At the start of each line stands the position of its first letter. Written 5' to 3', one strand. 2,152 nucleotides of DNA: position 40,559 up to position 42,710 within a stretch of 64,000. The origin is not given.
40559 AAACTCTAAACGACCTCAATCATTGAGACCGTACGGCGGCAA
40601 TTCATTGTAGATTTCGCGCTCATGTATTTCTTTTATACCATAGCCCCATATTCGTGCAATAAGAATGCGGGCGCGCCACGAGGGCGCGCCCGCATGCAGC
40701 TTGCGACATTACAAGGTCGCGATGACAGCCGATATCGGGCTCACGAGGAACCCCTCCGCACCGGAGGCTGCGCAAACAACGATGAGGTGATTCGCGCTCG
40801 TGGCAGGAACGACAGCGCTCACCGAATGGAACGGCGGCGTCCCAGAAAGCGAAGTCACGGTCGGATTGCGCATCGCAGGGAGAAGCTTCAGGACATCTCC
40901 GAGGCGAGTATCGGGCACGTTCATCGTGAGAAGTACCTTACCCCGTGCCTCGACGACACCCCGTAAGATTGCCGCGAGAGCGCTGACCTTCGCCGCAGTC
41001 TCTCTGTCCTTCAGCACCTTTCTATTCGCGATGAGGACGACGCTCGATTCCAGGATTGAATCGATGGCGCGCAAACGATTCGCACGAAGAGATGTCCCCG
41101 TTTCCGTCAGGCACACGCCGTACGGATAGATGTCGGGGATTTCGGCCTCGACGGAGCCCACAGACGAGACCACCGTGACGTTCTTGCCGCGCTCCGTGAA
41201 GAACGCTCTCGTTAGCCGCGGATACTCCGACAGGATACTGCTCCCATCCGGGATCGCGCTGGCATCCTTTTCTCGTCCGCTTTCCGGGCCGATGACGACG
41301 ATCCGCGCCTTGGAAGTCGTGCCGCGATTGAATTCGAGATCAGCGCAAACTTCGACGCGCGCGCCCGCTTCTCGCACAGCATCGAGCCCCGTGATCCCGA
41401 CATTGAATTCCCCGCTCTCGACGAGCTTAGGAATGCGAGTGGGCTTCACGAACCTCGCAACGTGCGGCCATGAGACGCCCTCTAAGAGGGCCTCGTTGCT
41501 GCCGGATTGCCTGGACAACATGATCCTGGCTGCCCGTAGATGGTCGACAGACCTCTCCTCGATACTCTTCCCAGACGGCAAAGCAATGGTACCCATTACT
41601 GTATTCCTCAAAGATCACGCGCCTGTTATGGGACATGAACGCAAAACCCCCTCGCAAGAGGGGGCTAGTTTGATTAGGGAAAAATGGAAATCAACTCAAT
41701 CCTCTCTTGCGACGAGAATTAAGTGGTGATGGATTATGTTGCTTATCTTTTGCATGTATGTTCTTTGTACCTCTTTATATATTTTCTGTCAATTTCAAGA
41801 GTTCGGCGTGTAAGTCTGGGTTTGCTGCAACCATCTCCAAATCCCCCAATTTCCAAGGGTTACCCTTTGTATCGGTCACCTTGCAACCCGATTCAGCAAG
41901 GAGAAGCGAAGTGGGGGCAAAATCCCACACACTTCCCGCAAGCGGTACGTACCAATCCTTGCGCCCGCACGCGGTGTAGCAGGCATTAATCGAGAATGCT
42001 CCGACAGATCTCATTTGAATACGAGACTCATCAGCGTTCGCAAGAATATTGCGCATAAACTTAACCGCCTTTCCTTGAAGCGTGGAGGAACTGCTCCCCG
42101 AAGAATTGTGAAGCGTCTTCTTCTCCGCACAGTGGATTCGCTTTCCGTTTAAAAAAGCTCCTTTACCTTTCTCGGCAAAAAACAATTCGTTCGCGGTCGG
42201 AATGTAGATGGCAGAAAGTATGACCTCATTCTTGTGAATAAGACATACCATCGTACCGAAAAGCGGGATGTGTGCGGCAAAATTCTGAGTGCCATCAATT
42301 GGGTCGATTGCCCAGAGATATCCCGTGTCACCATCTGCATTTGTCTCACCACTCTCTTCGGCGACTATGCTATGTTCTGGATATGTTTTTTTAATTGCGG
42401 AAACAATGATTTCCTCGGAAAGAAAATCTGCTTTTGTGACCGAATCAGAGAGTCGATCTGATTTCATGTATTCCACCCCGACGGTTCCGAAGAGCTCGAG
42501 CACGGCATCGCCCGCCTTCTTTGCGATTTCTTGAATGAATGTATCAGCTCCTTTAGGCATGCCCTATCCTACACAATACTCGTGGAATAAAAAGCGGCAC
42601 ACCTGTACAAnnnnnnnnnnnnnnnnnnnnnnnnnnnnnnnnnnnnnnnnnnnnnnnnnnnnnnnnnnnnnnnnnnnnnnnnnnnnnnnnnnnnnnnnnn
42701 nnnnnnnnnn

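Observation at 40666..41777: Isolated GC-rich hisG preceded by a His-His-His leader ORF and a terminator hairpin (candidate His attenuator)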

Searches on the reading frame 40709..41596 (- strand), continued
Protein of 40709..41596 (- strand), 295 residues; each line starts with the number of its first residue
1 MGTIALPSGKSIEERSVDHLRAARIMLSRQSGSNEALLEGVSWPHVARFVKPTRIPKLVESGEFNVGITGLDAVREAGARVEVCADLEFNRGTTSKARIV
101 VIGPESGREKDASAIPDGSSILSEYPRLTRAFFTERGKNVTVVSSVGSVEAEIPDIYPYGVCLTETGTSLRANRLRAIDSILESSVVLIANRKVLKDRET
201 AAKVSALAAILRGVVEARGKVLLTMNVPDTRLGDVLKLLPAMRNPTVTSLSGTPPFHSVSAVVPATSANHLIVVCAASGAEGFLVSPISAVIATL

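Call 41: find_related_loci(query=A2, collection=metagenome_contigs, flank=2500)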
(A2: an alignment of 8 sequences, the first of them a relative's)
Query A2 (295 aa) in metagenome_contigs; peptide patterns used: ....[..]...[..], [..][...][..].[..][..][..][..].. (x = any residue, [..] = any of these).
221 stretches matched a pattern; 15 encode a relative of the query (tblastn E <= 1e-3); 15 distinct loci.
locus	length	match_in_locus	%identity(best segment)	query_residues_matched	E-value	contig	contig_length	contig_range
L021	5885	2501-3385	47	1-295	2e-82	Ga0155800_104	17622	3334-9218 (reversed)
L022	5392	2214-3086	46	1-292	1e-76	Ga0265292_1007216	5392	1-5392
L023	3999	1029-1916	44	1-294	2e-68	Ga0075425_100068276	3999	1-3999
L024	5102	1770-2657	44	1-294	3e-68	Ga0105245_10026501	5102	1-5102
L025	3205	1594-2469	43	1-292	2e-64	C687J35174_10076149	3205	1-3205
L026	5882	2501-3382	46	1-292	2e-61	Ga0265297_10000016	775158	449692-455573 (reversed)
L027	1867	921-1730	40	1-272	4e-57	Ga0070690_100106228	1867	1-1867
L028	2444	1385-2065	45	1-229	2e-52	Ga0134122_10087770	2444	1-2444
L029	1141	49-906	37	4-284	5e-49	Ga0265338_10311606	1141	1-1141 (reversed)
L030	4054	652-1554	37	1-292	2e-44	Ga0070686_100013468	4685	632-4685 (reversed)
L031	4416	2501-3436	32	3-292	5e-33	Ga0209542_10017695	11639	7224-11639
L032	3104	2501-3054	42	6-191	7e-23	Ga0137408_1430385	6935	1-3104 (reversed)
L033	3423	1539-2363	45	3-294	5e-46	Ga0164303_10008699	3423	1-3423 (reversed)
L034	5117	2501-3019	29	49-189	1e-14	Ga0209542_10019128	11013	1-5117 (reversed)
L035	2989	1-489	29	59-189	8e-12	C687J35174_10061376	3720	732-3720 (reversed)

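Call 63: find_encoding_contigs(protein=P0001, flank=10000, max_places=6)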
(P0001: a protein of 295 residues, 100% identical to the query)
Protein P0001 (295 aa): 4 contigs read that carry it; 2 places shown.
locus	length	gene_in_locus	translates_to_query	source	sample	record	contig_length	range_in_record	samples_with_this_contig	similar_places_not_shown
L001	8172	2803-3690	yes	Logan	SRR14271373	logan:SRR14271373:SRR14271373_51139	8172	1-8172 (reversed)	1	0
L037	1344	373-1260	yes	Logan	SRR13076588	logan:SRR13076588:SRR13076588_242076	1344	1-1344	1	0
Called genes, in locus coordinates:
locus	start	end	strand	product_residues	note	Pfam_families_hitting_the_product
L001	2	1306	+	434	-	?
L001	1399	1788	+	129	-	-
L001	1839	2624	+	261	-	PF00316:FBPase (weak), PF00459:Inositol_P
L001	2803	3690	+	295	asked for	PF01634:HisG, PF08029:HisG_C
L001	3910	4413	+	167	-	-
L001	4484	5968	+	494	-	PF13522:GATase_6, PF13537:GATase_7, PF00156:Pribosyltran (weak)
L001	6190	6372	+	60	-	-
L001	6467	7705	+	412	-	PF02073:Peptidase_M29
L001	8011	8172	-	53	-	?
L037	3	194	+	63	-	?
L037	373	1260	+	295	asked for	PF01634:HisG, PF08029:HisG_C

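Call 64: search_protein_families(library=pfam, proteins=[L003:4657-4965:+, L016:3567-3899:+], max_evalue=0.01)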
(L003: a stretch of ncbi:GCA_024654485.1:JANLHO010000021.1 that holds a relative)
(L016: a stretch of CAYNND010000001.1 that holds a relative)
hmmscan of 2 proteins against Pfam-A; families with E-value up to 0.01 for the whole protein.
L003:4657-4965:+ (102 aa): 2 families
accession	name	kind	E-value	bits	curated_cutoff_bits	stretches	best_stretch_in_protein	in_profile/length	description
PF01371.25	Trp_repressor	-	5.8e-18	65.2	27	1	9-91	4-87/88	Trp repressor protein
PF13384.12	HTH_23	-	0.00024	21.3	24.6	1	41-78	5-44/50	Homeodomain-like domain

L016:3567-3899:+ (110 aa): 4 families
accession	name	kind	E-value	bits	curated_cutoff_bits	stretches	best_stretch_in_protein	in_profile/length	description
PF01371.25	Trp_repressor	-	4.6e-19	68.7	27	1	10-93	2-86/88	Trp repressor protein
PF13936.12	HTH_38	-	4.1e-05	23.7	27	1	43-76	7-40/44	Helix-turn-helix domain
PF13384.12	HTH_23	-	0.00076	19.7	24.6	1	45-82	6-43/50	Homeodomain-like domain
PF13551.12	HTH_29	-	0.0099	16.4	28.1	0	46-84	1-40/64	Winged helix-turn helix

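Call 77: find_homologous_proteins(query=L019:4907-5227:+, max_evalue=0.001)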
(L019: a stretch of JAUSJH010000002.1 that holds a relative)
Query L019:4907-5227:+ (106 aa): 4706 proteins with E <= 0.001 among 4724 candidates; the best 120 are listed.
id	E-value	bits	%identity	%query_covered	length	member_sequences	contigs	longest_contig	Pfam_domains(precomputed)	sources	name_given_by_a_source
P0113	2.6e-60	218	100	100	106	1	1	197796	PF01503.23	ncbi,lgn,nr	ncbi:MAG: phosphoribosyl-ATP diphosphatase [bacterium]|nr:phosphoribosyl-ATP diphosphatase [bacteriu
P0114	5.6e-39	150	72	100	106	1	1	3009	PF01503.23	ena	-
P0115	1.3e-37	146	68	99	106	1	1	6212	PF01503.23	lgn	-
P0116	4.5e-31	125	59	97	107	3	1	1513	PF01503.23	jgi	jgi:phosphoribosyl-ATP pyrophosphohydrolase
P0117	6.1e-31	124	59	97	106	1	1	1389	PF01503.23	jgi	-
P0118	1.3e-30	123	58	98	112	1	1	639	PF01503.23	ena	-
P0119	3.8e-30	122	59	95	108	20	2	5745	PF01503.23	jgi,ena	jgi:phosphoribosyl-ATP pyrophosphohydrolase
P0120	5.1e-30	121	59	97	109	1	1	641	PF01503.23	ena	-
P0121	7.4e-30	121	61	95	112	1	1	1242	PF01503.23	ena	-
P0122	2.1e-29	119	58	95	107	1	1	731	PF01503.23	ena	-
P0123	2.3e-29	119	59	97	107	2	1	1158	PF01503.23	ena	-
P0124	3.3e-29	119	59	96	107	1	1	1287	PF01503.23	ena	-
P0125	4.2e-29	118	58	98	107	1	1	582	PF01503.23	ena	-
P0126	5.2e-29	118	59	96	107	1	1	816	PF01503.23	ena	-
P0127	5.3e-29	118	58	95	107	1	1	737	PF01503.23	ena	-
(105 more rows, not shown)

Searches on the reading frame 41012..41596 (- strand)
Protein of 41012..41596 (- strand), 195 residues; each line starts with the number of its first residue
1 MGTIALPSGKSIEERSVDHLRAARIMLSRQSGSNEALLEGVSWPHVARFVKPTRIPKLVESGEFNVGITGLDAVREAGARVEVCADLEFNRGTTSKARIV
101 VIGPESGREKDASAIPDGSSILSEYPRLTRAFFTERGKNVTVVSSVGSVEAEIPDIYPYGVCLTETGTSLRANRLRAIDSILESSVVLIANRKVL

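Call 74: search_solved_structures(query=window:41012-41596:-, show_alignments=5, max_evalue=0.001)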
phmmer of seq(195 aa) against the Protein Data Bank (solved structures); distinct sequences matched with E-value up to 0.001: 18.
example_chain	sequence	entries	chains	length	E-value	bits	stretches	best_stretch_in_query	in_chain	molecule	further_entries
2vd3_A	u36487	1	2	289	2.5e-23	85.5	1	4-193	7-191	ATP PHOSPHORIBOSYLTRANSFERASE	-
5m8h_E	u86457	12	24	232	4.1e-12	49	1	3-192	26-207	ATP phosphoribosyltransferase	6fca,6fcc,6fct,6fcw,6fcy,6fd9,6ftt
7z6r_C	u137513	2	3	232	5.7e-12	48.5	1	3-192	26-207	ATP phosphoribosyltransferase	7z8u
23fh_A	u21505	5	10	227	1.5e-10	43.9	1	3-192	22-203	ATP phosphoribosyltransferase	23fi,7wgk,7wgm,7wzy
8oy0_E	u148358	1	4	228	1.6e-10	43.8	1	3-192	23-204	ATP phosphoribosyltransferase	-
1usy_H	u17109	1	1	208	5.5e-09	38.8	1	4-184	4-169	ATP PHOSPHORIBOSYLTRANSFERASE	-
1usy_E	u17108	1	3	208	5.6e-09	38.8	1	4-184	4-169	ATP PHOSPHORIBOSYLTRANSFERASE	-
1o63_A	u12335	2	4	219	7.8e-09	38.3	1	4-184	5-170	ATP phosphoribosyltransferase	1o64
11te_A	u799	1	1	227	9e-08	34.8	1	3-193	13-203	ATP phosphoribosyltransferase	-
2vd2_A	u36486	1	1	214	9.4e-08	34.8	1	3-184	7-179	ATP PHOSPHORIBOSYLTRANSFERASE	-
1ve4_A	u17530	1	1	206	1e-06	31.4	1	3-195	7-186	ATP phosphoribosyltransferase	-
1z7m_E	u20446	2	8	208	1.2e-06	31.2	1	120-192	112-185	ATP phosphoribosyltransferase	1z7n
5u99_A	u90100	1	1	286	7.8e-06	28.5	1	36-154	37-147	ATP phosphoribosyltransferase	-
5lht_A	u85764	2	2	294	8.4e-06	28.4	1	36-154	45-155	ATP phosphoribosyltransferase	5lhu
1nh7_A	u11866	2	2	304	9.2e-06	28.3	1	36-154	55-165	ATP Phosphoribosyltransferase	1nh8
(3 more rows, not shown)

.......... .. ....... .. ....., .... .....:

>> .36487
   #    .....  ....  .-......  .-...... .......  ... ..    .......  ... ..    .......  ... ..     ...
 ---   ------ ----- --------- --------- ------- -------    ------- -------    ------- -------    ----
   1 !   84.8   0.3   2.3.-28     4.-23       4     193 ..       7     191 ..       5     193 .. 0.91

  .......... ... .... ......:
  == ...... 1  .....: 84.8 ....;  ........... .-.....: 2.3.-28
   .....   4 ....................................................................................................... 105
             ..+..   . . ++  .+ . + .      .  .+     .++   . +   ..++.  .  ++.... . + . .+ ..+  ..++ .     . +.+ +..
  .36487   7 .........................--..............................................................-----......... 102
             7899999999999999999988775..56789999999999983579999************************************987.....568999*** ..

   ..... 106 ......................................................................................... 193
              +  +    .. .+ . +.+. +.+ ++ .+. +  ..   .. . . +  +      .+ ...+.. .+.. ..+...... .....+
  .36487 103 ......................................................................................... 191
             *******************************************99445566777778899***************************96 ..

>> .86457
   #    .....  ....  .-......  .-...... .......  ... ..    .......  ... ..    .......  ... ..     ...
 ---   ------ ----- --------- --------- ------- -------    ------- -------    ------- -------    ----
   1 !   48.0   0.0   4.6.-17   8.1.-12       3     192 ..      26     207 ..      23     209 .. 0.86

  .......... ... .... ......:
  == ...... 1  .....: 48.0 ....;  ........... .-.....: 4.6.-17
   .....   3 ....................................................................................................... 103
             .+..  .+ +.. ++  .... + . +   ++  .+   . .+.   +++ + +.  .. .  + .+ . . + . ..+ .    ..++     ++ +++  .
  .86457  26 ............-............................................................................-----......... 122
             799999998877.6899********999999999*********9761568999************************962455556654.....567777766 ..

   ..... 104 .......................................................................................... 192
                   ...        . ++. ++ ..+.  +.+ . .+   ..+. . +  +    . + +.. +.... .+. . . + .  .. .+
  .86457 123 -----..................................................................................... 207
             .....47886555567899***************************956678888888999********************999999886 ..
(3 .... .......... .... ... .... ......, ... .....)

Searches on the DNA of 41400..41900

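Call 11: search_rna_families(source=window, start=41400, end=41900, threshold=evalue, max_evalue=10)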
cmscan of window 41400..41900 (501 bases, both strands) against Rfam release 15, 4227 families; matches with E-value up to 10: 6.
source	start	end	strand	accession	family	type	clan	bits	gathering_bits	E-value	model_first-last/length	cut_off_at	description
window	41641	41720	-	RF03695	MIR6151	Gene; miRNA;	-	18.9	71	0.15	1-71/71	no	MIR6151 microRNA precursor family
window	41651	41711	-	RF03474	mir-4766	Gene; miRNA;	-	16.5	72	2.4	1-56/56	no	mir-4766 microRNA precursor family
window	41645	41666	-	RF01366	CRISPR-DR53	Gene; CRISPR;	-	15.9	45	4.5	11-32/37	no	CRISPR RNA direct repeat element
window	41731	41800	-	RF02615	BSR0626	Gene; sRNA;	-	15.3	155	3.8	1-128/128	no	Brucella sRNA 0626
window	41635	41709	-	RF01772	rnk_pseudo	Cis-reg; leader;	-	14.3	55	9.9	1-108/108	no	Pseudomonas rnk leader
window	41708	41762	-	RF00023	tmRNA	Gene;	CL00001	5.2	47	6.6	84-140/374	no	transfer-messenger RNA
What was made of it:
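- On T-box leader: No T-box hit at E<=10 (call 11).
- Closest known: T-box leader of the Corynebacterium glutamicum hisDCB operon. Different: The window's leader has no T-box match (call 11) and does have a His-codon ORF.
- No Rfam family matches, including T-box, at E<=10 (call 11).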

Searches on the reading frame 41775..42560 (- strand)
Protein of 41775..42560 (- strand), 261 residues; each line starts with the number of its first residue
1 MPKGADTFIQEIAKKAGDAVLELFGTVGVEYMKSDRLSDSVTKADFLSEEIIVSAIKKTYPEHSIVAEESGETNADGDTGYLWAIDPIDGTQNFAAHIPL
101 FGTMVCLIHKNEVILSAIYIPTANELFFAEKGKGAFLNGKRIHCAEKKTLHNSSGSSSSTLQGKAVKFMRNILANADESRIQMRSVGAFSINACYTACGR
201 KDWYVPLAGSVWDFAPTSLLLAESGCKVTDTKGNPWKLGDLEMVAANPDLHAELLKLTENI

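Call 4: search_protein_families(library=pfam, proteins=[window:41775-42560:-])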
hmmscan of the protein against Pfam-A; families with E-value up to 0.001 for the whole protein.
window:41775-42560:- (261 aa): 2 families
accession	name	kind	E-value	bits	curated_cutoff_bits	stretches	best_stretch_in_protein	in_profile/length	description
PF00459.30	Inositol_P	-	1.2e-54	186.1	27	1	8-260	8-268/271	Inositol monophosphatase family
PF00316.25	FBPase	-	8e-06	26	34.8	1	11-110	37-132/191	Fructose-1-6-bisphosphatase, N-terminal domain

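Call 5: search_protein_families(library=ncbifam, proteins=[window:41775-42560:-])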
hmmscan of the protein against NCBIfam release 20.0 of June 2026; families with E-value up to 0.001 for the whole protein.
window:41775-42560:- (261 aa): 8 families
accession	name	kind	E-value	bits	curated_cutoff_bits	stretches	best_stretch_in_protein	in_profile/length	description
TIGR02067.1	his_9_HisN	equivalog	2.7e-47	161.4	275.15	1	7-257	3-250/252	histidinol-phosphatase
NF009321.0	PRK12676.1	equivalog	1.2e-41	142.6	264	1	8-259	10-263/264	bifunctional fructose-bisphosphatase/inositol-phosphate phosphatase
NF008027.1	PRK10757.1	equivalog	1e-37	129.6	332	1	12-256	11-255/267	inositol-1-monophosphatase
TIGR01331.1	bisphos_cysQ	equivalog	9.2e-34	117.2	228.8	1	9-249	5-245/250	3'(2'),5'-bisphosphate nucleotidase CysQ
NF010678.0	PRK14076.1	equivalog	4.8e-20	72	493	1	42-260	43-285/570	bifunctional NADP phosphatase/NAD kinase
NF008182.0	PRK10931.1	equivalog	4.9e-19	68.4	379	1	9-237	5-229/246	3'(2'),5'-bisphosphate nucleotidase CysQ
TIGR01330.1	bisphos_HAL2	equivalog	5e-11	42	267.05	0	76-128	130-181/359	3'(2'),5'-bisphosphate nucleotidase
NF006780.0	PRK09293.1-4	equivalog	0.00034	19.7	358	1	38-111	61-133/343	class 1 fructose-bisphosphatase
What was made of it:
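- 41775..42560 (-): IMPase-family gene (HisN-like candidate). Its 3' end overlaps the leader promoter. Calls 4 and 5.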

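Call 15: find_encoding_contigs(protein=window:41775-42560:-, flank=6000, max_places=8)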
Protein window:41775-42560:- (261 aa): 4 contigs read that carry it; 2 places shown.
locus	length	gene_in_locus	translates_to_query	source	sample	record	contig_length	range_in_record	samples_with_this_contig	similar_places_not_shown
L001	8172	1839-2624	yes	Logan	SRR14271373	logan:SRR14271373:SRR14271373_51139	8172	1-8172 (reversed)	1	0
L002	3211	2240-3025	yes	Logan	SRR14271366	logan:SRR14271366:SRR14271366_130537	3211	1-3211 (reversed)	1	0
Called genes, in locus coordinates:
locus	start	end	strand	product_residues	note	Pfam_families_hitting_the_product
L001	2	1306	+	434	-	?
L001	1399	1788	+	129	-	-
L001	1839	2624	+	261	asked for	PF00316:FBPase (weak), PF00459:Inositol_P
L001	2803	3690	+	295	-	PF01634:HisG, PF08029:HisG_C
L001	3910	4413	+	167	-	-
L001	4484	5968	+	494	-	PF13522:GATase_6, PF13537:GATase_7, PF00156:Pribosyltran (weak)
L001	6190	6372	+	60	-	-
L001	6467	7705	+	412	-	PF02073:Peptidase_M29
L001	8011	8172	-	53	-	?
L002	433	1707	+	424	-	PF02812:ELFV_dehydrog_N, PF00208:ELFV_dehydrog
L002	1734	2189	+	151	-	-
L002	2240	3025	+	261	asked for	PF00316:FBPase (weak), PF00459:Inositol_P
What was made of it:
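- Tried and rejected: find_encoding_contigs never returned the 613-kb NCBI contig itself (calls 15, 63).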
